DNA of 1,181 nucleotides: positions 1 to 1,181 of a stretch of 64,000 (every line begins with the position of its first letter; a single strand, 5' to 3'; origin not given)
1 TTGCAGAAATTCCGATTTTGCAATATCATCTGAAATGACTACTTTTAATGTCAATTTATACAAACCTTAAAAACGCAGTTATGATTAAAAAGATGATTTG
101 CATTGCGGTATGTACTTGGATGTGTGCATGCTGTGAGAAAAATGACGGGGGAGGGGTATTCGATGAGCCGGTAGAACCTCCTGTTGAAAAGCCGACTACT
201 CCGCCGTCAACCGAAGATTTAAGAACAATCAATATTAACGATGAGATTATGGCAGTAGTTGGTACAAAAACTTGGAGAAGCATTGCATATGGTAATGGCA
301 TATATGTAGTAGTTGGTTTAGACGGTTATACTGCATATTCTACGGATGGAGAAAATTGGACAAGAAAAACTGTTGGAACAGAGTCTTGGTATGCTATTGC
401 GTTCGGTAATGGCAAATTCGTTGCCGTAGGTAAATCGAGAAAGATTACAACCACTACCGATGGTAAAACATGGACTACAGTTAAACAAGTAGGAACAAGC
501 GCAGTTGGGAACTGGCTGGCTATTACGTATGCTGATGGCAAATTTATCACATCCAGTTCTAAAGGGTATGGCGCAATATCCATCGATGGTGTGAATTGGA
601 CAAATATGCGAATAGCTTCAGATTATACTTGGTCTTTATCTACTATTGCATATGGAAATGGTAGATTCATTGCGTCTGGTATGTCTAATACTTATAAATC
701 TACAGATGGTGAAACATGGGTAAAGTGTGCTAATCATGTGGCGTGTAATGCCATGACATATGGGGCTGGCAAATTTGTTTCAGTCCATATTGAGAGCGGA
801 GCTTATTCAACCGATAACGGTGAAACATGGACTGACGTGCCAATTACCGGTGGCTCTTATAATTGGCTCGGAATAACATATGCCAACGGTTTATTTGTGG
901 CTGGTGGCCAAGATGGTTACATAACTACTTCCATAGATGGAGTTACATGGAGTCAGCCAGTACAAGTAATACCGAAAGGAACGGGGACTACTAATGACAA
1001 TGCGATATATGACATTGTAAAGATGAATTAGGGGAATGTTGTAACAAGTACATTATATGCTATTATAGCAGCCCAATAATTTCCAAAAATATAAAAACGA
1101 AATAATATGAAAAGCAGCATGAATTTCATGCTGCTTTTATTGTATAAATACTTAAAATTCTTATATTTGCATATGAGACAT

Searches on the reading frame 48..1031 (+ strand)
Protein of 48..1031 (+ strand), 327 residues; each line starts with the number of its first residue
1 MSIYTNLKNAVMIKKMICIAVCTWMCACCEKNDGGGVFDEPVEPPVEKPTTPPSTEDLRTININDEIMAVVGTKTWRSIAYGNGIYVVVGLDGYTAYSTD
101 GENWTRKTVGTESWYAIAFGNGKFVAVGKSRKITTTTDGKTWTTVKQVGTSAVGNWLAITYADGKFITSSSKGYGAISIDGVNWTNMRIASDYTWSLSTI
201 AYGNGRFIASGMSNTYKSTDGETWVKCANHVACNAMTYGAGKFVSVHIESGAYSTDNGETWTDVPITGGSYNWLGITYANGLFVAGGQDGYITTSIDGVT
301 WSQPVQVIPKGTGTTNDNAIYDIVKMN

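Call 10: search_protein_families(library=phrogs, proteins=[window:48-1031:+], max_evalue=0.001)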
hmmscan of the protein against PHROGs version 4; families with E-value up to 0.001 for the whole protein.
window:48-1031:+ (327 aa): 0 families

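Call 13: search_protein_families(library=pfam, proteins=[window:48-1031:+], max_evalue=0.01)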
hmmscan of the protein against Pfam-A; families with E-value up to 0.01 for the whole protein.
window:48-1031:+ (327 aa): 1 family
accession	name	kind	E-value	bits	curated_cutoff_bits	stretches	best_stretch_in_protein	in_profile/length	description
PF19755.4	DUF6242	-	1.2e-05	25.7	29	0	76-142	146-217/217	Domain of unknown function (DUF6242)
